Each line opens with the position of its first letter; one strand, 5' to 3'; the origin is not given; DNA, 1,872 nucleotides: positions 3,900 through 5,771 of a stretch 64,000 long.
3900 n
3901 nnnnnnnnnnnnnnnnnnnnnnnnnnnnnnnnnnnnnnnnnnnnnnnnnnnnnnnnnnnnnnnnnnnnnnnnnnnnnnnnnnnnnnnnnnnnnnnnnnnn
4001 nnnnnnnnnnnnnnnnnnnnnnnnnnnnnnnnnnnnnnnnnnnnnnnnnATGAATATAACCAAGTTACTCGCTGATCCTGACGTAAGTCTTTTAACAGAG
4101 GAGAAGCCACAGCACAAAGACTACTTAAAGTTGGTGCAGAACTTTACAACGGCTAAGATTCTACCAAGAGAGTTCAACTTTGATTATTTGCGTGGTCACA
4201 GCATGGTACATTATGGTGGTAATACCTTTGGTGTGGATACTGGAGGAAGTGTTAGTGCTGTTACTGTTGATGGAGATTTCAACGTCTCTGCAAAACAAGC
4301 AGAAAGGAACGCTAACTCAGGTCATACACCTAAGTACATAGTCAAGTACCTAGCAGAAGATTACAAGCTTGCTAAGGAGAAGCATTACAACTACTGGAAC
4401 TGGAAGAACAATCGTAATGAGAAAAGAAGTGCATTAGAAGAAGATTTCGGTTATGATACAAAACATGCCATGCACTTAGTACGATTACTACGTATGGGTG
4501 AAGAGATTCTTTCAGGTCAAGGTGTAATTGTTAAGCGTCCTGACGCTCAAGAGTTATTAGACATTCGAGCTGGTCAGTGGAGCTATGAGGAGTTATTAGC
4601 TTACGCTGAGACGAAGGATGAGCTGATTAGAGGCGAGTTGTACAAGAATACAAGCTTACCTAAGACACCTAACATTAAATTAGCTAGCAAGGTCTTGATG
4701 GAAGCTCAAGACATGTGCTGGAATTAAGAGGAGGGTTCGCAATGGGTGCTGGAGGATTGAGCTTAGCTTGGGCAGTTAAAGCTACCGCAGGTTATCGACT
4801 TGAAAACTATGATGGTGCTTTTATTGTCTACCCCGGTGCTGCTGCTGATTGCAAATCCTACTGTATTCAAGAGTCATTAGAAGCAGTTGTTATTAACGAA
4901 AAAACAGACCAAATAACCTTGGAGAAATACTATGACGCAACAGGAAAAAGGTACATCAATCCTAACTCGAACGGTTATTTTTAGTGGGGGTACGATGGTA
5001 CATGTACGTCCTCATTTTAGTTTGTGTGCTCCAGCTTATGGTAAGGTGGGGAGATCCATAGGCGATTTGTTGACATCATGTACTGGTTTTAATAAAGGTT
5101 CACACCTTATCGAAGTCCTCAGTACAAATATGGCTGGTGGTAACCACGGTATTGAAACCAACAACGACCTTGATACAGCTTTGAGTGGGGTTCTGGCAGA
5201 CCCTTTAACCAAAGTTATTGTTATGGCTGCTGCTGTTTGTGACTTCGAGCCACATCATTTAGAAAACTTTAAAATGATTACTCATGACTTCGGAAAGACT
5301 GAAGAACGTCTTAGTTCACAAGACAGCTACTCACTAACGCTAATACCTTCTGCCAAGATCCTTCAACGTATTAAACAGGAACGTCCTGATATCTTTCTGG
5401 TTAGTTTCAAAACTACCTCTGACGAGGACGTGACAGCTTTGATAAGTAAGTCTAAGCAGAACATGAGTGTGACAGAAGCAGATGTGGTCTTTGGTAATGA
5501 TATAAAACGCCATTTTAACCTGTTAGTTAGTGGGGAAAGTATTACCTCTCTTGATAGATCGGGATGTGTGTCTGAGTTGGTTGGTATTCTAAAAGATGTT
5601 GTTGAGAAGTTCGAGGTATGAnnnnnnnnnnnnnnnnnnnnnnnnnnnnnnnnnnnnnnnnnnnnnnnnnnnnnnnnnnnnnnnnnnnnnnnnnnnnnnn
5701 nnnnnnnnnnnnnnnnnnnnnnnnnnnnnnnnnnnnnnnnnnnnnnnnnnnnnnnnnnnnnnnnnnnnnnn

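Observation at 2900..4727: Nucleotidyltransferase gene split into two ORFs by a free-standing GIY-YIG homing endonuclease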

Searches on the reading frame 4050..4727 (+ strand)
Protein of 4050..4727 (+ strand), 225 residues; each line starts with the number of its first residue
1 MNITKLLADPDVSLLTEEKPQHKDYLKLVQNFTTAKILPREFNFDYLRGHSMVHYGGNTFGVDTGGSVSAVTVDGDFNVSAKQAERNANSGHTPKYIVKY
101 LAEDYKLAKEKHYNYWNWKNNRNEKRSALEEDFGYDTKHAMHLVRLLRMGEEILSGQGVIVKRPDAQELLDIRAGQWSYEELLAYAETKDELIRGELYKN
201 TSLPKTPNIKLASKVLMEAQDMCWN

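Call 3: search_protein_families(library=pfam, proteins=[window:4050-4727:+], max_evalue=0.1)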
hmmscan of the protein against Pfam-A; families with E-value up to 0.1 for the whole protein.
window:4050-4727:+ (225 aa): 0 families

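Call 4: search_protein_families(library=phrogs, proteins=[window:4050-4727:+], max_evalue=0.01)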
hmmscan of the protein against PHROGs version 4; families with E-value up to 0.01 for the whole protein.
window:4050-4727:+ (225 aa): 1 family
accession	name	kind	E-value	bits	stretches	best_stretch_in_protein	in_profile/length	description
phrog_388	-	DNA, RNA and nucleotide metabolism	2.3e-32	113.4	1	71-225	178-335/351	nucleotidyltransferase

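Call 17: find_related_loci(query=window:4050-4724:+, collection=viral_contigs, flank=5000)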
Query window:4050-4724:+ (225 aa) in viral_contigs; peptide patterns used: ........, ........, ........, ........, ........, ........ (x = any residue, [..] = any of these).
3 stretches matched a pattern, but none encodes a relative of the query by tblastn (E <= 1e-3).

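Call 45: find_homologous_proteins(query=window:4050-4724:+, max_evalue=0.00001)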
Query window:4050-4724:+ (225 aa): 1676 proteins with E <= 0.00001 among 2175 candidates; the best 120 are listed.
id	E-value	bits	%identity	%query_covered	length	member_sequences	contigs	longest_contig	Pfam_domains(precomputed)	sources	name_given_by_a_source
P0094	5.2e-149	512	100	100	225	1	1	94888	-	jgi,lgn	jgi:hypothetical protein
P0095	1.2e-96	341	71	92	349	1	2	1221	PF10127.16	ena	-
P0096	4.7e-93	329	69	92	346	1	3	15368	PF10127.16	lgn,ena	-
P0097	3.5e-91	323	69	93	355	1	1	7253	PF10127.16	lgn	-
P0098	6.9e-90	319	68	93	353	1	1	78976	PF10127.16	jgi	jgi:predicted nucleotidyltransferase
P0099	7.9e-90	319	69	93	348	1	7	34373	PF10127.16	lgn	-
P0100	8.5e-88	312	67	92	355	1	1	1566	PF10127.16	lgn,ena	-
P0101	5.7e-87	309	66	93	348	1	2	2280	PF10127.16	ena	-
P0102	3.2e-85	303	66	92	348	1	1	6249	PF10127.16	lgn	-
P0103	3.5e-85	303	65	92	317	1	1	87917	PF10127.16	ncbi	-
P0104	1.1e-84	302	65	92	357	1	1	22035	PF10127.16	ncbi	-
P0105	1.2e-84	302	64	98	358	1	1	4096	PF10127.16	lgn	-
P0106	3.0e-84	300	63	92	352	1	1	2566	PF10127.16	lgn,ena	-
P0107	4.9e-84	300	63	92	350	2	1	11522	PF10127.16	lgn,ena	-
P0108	5.4e-83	296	63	93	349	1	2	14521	PF10127.16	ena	-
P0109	1.0e-81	292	65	91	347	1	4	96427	PF10127.16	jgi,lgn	jgi:predicted nucleotidyltransferase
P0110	1.3e-81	292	63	92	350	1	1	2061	PF10127.16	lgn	-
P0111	2.6e-81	291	61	93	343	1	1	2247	PF10127.16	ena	-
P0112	1.3e-80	288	66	92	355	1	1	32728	PF10127.16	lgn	-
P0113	1.8e-80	288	63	93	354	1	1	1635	PF10127.16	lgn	-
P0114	1.9e-80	288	63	92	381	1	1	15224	PF10127.16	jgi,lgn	-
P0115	2.5e-80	287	63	92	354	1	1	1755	PF10127.16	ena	-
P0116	4.7e-80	287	62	93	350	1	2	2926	PF10127.16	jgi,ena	jgi:uncharacterized protein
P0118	3.7e-77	277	59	92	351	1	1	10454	PF10127.16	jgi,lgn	jgi:predicted nucleotidyltransferase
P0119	2.2e-75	271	60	93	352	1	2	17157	PF10127.16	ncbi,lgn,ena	-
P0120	5.8e-75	270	60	92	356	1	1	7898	PF10127.16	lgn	-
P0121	1.4e-73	265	60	91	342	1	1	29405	PF10127.16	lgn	-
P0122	3.9e-73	264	60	92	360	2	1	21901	PF10127.16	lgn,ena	-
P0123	5.6e-73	263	58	93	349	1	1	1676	PF10127.16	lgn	-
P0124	3.2e-72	261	57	92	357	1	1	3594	PF10127.16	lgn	-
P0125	8.6e-72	260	58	92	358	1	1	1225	PF10127.16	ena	-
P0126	2.0e-71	258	56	92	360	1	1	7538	PF10127.16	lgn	-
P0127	2.0e-71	258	59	92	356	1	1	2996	PF10127.16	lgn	-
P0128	4.1e-70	254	57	92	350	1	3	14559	PF10127.16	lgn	-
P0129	5.9e-69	250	56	91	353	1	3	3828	PF10127.16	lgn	-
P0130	2.6e-68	248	56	92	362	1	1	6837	PF10127.16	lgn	-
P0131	1.6e-67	246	56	92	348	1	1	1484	PF10127.16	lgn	-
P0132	2.1e-67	245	54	93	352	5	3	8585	PF10127.16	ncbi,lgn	-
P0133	2.8e-67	245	56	91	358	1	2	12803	PF10127.16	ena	-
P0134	1.1e-65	240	54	92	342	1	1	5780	PF10127.16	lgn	-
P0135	9.4e-64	233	54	92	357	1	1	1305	PF10127.16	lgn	-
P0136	1.4e-63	233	55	91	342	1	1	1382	PF10127.16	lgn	-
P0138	4.2e-63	231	52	92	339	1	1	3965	PF10127.16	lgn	-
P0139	1.1e-62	230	54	92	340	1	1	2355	PF10127.16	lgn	-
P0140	4.4e-62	228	51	92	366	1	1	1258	PF10127.16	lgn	-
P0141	6.9e-62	227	53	92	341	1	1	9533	PF10127.16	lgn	-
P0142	7.2e-62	227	54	93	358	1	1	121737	PF10127.16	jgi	jgi:hypothetical protein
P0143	1.0e-61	227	54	93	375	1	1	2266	PF10127.16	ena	-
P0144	1.5e-61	226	53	93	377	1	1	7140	PF10127.16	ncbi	-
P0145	1.7e-61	226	54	92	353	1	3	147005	PF10127.16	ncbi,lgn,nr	ncbi:putative nucleotidyltransferase [Salmonella phage GEC_vB_MG]|nr:putative nucleotidyltransferase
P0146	2.3e-61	225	53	92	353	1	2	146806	PF10127.16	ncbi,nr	ncbi:hypothetical protein [Cronobacter phage EspYZU12]|nr:hypothetical protein EspYZU14_153 [Cronoba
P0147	2.8e-61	225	54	92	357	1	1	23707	PF10127.16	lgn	-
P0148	4.3e-61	225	53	92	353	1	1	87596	PF10127.16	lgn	-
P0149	6.3e-61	224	53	92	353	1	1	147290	PF10127.16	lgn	-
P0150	1.4e-60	223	53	93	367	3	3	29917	PF10127.16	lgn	-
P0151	1.8e-60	222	53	93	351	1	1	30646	PF10127.16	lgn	-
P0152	2.9e-60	222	52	93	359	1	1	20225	PF10127.16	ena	-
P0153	3.0e-60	222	52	92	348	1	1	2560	PF10127.16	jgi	jgi:predicted nucleotidyltransferase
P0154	3.3e-60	222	52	92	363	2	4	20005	PF10127.16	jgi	jgi:predicted nucleotidyltransferase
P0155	3.7e-60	222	51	92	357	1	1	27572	PF10127.16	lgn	-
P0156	6.4e-60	221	50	92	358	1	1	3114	PF10127.16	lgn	-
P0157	6.6e-60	221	53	92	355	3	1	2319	PF10127.16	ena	-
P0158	7.1e-60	221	53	93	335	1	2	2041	PF10127.16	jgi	jgi:predicted nucleotidyltransferase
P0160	1.0e-59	220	52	93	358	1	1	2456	PF10127.16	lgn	-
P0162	1.5e-59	219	54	92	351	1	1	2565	PF10127.16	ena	-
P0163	1.8e-59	219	50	92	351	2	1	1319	PF10127.16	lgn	-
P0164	2.4e-59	219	53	92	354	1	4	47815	PF10127.16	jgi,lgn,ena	-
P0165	3.2e-59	218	55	92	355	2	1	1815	PF10127.16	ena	-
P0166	3.6e-59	218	51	93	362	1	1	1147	PF10127.16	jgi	-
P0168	4.9e-59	218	50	93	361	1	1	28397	PF10127.16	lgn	-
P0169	8.4e-59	217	52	92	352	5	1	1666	PF10127.16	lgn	-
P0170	9.4e-59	217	53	93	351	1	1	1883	PF10127.16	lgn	-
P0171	1.3e-58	216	51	92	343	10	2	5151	PF10127.16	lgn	-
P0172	1.7e-58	216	50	92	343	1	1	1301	PF10127.16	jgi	-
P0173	1.8e-58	216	51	93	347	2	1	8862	PF10127.16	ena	-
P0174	2.2e-58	216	51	92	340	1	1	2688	PF10127.16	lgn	-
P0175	2.8e-58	215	51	92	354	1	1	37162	PF10127.16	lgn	-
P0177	4.5e-58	215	51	93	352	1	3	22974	PF10127.16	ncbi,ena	-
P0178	5.2e-58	214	51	93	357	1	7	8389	PF10127.16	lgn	-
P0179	6.2e-58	214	51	93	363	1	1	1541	PF10127.16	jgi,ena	-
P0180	7.5e-58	214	50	93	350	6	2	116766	PF10127.16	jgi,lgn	-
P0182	1.3e-57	213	50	93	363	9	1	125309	PF10127.16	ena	-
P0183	1.7e-57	213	50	92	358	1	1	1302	PF10127.16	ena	-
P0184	1.9e-57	213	50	93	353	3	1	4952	PF10127.16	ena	-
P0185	2.0e-57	213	52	92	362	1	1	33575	PF10127.16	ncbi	-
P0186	2.1e-57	213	52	93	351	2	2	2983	PF10127.16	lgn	-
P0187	2.1e-57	212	50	93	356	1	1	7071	PF10127.16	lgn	-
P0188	2.3e-57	212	52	93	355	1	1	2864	PF10127.16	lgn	-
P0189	2.3e-57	212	55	92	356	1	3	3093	PF10127.16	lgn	-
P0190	2.6e-57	212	52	92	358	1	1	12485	PF10127.16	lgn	-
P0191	2.7e-57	212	50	93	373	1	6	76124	PF10127.16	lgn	-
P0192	2.7e-57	212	51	92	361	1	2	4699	PF10127.16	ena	-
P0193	3.4e-57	212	53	92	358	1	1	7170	PF10127.16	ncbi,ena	-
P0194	3.6e-57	212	51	93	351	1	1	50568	PF10127.16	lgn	-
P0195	4.4e-57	211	52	92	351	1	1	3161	PF10127.16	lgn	-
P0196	4.6e-57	211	50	93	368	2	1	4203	PF10127.16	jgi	-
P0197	4.8e-57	211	49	93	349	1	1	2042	PF10127.16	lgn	-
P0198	5.2e-57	211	52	92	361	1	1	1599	PF10127.16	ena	-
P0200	5.7e-57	211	49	92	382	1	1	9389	PF10127.16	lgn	-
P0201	6.0e-57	211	50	92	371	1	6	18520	PF10127.16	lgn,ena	-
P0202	6.2e-57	211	51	92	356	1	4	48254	PF10127.16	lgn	-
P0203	6.4e-57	211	49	92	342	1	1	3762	PF10127.16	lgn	-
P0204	7.3e-57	211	50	93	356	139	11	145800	PF10127.16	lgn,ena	-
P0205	7.6e-57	211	51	93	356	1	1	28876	PF10127.16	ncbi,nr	ncbi:nucleotidyltransferase domain-containing protein [bacterium]|nr:nucleotidyltransferase domain-c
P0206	7.7e-57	211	50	93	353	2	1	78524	PF10127.16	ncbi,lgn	-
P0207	8.0e-57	211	49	92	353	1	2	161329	PF10127.16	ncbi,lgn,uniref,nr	ncbi:hypothetical protein [Salmonella phage NINP13076]|uniref:Nucleotidyltransferase n=1 Tax=Salmone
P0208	8.8e-57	210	51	93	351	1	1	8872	PF10127.16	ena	-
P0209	9.1e-57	210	52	93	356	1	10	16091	PF10127.16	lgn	-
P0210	1.0e-56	210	51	93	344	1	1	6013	PF10127.16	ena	-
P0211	1.2e-56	210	49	92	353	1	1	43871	PF10127.16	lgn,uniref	uniref:Nucleotidyltransferase n=1 Tax=Salmonella phage vB_SEnST11_KE22 TaxID=3161173 RepID=A0AAU8GFC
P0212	1.3e-56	210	50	93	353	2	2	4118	PF10127.16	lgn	-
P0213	1.4e-56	210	49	92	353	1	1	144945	PF10127.16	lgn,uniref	uniref:Nucleotidyltransferase n=1 Tax=Salmonella phage vB_SEnST11_KE23 TaxID=3161174 RepID=A0AAU8GFA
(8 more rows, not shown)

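Call 47: find_encoding_contigs(protein=P0098, flank=5000, max_places=1)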
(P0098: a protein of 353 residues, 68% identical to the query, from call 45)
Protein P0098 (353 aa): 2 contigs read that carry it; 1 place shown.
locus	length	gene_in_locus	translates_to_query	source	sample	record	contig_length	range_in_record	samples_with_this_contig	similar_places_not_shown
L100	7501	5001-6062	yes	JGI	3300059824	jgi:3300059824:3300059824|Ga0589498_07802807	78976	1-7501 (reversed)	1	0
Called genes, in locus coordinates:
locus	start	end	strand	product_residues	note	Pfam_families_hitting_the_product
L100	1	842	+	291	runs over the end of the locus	PF13671:AAA_33, PF25109:HAD_PNKP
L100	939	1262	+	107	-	-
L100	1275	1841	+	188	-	-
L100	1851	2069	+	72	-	-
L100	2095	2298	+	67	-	-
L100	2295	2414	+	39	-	-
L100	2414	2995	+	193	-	-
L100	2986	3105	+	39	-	-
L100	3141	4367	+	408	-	PF01743:PolyA_pol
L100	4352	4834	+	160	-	-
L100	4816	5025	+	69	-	PF23835:DUF7205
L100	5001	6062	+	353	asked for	PF10127:RlaP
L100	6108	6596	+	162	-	PF24749:DUF7695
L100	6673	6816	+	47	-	-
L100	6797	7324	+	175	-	-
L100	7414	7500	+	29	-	?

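Call 48: find_encoding_contigs(protein=P0099, flank=5000, max_places=1)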
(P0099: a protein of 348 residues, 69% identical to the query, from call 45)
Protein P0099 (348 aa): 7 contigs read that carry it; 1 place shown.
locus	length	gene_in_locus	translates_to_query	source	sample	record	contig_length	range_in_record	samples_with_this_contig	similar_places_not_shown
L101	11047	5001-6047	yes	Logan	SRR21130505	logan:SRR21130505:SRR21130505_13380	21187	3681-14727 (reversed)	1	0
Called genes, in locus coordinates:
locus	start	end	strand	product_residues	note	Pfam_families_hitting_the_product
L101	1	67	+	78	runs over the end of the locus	-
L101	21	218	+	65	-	-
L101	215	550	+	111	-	-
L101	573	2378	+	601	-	-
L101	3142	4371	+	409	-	PF01743:PolyA_pol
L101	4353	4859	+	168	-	-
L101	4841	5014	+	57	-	-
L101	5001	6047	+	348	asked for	PF10127:RlaP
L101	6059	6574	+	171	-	PF24749:DUF7695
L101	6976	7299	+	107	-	-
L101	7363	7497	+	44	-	-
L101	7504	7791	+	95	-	-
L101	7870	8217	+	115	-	PF00583:Acetyltransf_1 (weak), PF13508:Acetyltransf_7 (weak)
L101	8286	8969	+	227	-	PF17338:GP88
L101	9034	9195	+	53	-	-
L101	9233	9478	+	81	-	-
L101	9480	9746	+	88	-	-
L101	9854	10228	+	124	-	-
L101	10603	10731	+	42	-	-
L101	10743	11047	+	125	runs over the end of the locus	PF26820:Phage_T4_Y00F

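Call 51: search_protein_families(library=pfam, proteins=[L101:5001-6044:+], max_evalue=0.01)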
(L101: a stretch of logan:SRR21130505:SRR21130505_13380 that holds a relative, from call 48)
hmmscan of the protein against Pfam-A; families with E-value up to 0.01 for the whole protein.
L101:5001-6044:+ (348 aa): 1 family
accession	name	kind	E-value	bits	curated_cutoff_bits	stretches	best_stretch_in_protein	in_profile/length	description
PF10127.15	RlaP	-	7.7e-11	42.6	23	1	12-124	26-140/249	RNA repair pathway DNA polymerase beta family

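Call 88: search_protein_families(library=ncbifam, proteins=[window:4050-4724:+], max_evalue=0.05)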
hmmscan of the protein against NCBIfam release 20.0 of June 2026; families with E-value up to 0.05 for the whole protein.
window:4050-4724:+ (225 aa): 0 families

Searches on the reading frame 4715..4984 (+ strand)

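Call 3: search_protein_families(library=pfam, proteins=[window:4715-4984:+], max_evalue=0.1)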
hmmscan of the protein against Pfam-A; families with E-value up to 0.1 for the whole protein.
window:4715-4984:+ (89 aa): 0 families

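Call 4: search_protein_families(library=phrogs, proteins=[window:4715-4984:+], max_evalue=0.01)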
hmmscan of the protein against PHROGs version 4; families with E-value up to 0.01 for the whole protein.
window:4715-4984:+ (89 aa): 1 family
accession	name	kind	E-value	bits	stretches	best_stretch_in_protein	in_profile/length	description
phrog_32880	-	unknown function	7.5e-11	43.2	1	18-79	3-64/73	-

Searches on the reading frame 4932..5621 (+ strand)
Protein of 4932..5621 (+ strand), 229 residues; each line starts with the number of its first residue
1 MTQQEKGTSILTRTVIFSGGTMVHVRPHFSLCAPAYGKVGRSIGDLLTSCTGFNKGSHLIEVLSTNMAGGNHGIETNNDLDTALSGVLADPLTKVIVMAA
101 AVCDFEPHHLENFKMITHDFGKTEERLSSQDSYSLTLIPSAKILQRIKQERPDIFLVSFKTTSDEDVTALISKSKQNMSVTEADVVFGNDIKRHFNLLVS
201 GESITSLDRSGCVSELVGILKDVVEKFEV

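Call 3: search_protein_families(library=pfam, proteins=[window:4932-5621:+], max_evalue=0.1)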
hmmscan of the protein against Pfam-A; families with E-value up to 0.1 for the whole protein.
window:4932-5621:+ (229 aa): 2 families
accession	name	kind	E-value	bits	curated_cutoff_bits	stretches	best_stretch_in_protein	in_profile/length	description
PF04127.22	DFP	-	2.7e-11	44.1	22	1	72-194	64-172/186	DNA/pantothenate metabolism flavoprotein C-terminal domain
PF02310.24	B12-binding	-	0.0018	18.6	32.1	1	139-178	39-79/121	B12 binding domain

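Call 4: search_protein_families(library=phrogs, proteins=[window:4932-5621:+], max_evalue=0.01)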
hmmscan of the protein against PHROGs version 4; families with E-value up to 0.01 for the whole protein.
window:4932-5621:+ (229 aa): 1 family
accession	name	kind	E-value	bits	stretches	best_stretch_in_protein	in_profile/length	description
phrog_35624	-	unknown function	1.4e-29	104.3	1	12-205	2-181/210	-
